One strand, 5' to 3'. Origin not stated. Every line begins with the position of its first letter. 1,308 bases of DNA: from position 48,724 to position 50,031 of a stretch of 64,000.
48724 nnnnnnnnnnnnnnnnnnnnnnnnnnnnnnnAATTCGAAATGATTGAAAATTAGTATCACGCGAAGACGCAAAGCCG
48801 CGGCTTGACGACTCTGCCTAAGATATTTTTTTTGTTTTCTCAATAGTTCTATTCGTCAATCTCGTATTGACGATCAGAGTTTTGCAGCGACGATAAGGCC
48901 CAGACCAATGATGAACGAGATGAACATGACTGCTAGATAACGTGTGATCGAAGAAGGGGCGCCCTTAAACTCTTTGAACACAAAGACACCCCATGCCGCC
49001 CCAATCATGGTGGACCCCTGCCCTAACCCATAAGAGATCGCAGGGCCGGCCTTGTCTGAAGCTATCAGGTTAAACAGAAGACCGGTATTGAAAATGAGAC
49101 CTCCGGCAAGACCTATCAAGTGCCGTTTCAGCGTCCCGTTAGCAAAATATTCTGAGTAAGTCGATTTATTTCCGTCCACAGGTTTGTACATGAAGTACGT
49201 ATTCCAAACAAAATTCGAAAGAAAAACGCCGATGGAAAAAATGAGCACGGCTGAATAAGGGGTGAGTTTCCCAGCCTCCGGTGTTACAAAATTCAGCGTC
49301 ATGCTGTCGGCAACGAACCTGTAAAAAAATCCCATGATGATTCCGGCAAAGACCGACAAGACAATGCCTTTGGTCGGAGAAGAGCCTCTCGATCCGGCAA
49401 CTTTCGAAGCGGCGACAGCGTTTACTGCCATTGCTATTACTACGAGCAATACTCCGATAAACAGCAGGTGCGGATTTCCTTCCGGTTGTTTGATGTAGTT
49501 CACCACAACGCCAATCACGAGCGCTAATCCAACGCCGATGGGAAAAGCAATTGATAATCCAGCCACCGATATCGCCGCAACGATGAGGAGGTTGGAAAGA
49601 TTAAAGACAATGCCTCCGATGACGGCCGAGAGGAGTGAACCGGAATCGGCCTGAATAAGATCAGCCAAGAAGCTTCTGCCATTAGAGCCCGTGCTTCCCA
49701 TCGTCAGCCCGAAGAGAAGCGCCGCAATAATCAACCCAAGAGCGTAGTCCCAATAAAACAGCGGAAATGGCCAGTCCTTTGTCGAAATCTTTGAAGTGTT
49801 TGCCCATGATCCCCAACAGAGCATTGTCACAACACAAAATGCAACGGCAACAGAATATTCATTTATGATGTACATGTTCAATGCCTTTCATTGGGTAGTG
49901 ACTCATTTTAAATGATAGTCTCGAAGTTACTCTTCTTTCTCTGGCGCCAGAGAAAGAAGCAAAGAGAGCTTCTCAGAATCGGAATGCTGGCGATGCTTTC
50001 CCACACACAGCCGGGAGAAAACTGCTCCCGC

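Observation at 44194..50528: Two inverted copies of a 0.55-0.63 kb element with terminal inverted repeats bracket a 5.1-kb sugar-utilisation cassette, and one copy sits between an 8-bp direct repeat consistent with a target-site duplication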

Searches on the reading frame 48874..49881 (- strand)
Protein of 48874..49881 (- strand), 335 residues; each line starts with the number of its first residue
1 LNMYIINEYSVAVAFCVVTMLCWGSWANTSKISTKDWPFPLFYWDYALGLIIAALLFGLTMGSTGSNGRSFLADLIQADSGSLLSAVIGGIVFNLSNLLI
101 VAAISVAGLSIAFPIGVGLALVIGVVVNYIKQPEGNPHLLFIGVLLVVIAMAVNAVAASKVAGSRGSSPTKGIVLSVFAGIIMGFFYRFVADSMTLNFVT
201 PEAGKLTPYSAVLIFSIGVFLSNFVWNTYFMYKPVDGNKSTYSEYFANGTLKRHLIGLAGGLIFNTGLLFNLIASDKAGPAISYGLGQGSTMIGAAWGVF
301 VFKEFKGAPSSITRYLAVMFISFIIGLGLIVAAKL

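Call 10: search_protein_families(library=pfam, proteins=[window:48874-49881:-], max_evalue=0.01)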
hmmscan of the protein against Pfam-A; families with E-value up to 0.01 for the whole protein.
window:48874-49881:- (335 aa): 3 families
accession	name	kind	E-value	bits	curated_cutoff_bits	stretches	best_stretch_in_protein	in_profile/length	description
PF07168.17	Ureide_permease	-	3.3e-23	82.5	27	2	166-332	192-358/359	Ureide permease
PF06800.18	Sugar_transport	-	1e-07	32.1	26.3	1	58-320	30-269/280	Sugar transport protein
PF07857.17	TMEM144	-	9.5e-06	25.3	26.2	1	173-326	182-324/332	Transmembrane family, TMEM144 of transporters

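Call 33: find_homologous_proteins(query=window:48874-49875:-, max_evalue=1e-30)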
Query window:48874-49875:- (333 aa): 7991 proteins with E <= 1e-30 among 8000 candidates; the best 120 are listed.
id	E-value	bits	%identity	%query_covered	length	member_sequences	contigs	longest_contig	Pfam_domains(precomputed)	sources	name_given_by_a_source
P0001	2.6e-207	705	100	100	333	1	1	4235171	PF07857.18,PF06800.19,PF07168.18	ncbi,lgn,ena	-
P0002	1.8e-192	657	91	100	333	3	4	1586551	PF06800.19,PF07168.18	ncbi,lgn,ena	-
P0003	5.7e-188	642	90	100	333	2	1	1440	PF06800.19,PF07168.18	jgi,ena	-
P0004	4.9e-185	632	88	100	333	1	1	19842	PF07857.18,PF06800.19,PF07168.18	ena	-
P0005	2.5e-183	627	88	100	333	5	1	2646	PF07857.18,PF06800.19,PF07168.18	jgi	jgi:glucose uptake protein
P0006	7.9e-182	622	86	100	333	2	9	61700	PF07857.18,PF06800.19,PF07168.18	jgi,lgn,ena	-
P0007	1.8e-181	621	87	100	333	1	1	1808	PF07857.18,PF06800.19,PF07168.18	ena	-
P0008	3.8e-181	620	86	100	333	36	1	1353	PF07857.18,PF06800.19,PF07168.18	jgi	jgi:glucose uptake protein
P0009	1.3e-180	618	86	100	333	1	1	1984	PF06800.19,PF07168.18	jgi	jgi:glucose uptake protein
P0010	2.4e-180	617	86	100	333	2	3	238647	PF06800.19,PF07168.18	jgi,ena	-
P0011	1.2e-179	615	85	100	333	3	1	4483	PF06800.19,PF07168.18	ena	-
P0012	1.7e-178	611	82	100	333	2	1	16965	PF07857.18,PF06800.19,PF07168.18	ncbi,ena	-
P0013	1.8e-178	611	85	100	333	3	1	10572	PF07168.18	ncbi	-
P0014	3.5e-177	606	83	100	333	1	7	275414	PF06800.19,PF07168.18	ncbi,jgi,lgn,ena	jgi:glucose uptake protein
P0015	5.9e-177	606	85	100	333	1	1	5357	PF07857.18,PF06800.19,PF07168.18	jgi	jgi:glucose uptake protein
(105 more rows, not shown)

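Call 34: find_encoding_contigs(protein=P0001, flank=10000, max_places=3)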
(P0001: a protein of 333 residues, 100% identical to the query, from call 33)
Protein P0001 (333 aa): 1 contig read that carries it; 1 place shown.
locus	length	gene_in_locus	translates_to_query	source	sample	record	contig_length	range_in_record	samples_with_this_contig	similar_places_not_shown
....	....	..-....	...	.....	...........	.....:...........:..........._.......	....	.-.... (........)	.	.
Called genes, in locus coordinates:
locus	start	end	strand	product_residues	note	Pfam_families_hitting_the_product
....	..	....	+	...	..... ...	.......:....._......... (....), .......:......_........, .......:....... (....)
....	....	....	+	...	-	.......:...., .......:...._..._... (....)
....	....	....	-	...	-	?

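Call 35: find_encoding_contigs(protein=P0002, flank=10000, max_places=4)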
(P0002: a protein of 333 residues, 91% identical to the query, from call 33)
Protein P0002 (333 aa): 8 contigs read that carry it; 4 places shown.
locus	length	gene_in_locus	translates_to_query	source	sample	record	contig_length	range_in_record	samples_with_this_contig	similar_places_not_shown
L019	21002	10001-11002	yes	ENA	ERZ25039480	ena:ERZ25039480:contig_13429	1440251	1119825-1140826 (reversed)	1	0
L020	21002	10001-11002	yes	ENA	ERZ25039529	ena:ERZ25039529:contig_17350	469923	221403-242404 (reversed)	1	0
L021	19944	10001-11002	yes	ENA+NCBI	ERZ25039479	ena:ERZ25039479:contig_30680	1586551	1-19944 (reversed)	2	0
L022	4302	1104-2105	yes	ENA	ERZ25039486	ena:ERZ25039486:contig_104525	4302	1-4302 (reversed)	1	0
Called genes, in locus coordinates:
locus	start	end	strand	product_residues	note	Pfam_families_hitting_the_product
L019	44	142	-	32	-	-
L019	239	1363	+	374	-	PF03054:tRNA_Me_trans, PF20259:tRNA_Me_trans_M, PF20258:tRNA_Me_trans_C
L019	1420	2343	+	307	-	PF01488:Shikimate_DH (faint), PF02826:2-Hacid_dh_C (weak), PF03446:NAD_binding_2, PF03807:F420_oxidored (weak), PF14833:NAD_binding_11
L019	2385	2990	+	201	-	-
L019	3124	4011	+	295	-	PF12412:DUF3667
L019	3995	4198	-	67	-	-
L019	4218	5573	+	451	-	PF01039:Carboxyl_trans, PF03255:ACCA (weak)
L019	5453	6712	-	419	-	-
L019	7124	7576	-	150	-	-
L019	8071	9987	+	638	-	PF00759:Glyco_hydro_9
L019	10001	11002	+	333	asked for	PF06800:Sugar_transport (weak), PF07168:Ureide_permease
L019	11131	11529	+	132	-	PF00294:PfkB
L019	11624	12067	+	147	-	PF00294:PfkB, PF08543:Phos_pyr_kin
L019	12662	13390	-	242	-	PF12728:HTH_17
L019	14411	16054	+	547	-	PF13517:FG-GAP_3 (weak), PF01839:FG-GAP (weak), PF13517:FG-GAP_3 (weak), PF01839:FG-GAP (weak), PF13517:FG-GAP_3, PF01839:FG-GAP (weak), PF18962:Por_Secre_tail (weak)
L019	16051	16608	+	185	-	-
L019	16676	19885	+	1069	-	PF13229:Beta_helix, PF18962:Por_Secre_tail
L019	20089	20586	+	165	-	-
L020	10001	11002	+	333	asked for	PF06800:Sugar_transport (weak), PF07168:Ureide_permease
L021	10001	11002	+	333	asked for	PF06800:Sugar_transport (weak), PF07168:Ureide_permease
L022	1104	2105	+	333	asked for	PF06800:Sugar_transport (weak), PF07168:Ureide_permease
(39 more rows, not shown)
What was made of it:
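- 47804..49875 (-): GRP-type sugar transporter (48874-49875) and ribokinase (47804-48754), now separated from GH9 by Y. Calls 10, 33, 35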

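Call 77: list_cluster_members(proteins=[P0001, P0241, P0002])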
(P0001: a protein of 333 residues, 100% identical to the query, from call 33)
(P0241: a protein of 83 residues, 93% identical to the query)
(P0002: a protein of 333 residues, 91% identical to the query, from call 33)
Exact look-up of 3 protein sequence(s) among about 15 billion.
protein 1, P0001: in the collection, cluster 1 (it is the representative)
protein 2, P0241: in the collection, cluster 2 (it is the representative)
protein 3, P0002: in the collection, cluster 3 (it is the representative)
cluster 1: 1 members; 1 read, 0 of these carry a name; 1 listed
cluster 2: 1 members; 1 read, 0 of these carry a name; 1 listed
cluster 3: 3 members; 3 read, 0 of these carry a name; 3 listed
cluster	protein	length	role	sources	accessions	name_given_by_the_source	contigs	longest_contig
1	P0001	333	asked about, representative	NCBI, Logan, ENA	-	-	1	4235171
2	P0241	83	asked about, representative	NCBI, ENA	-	-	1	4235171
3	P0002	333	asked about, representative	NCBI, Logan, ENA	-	-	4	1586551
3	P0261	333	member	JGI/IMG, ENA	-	-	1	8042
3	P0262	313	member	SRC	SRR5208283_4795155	-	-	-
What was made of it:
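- Tried and rejected: Cluster look-up gave no organism name (call 77).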
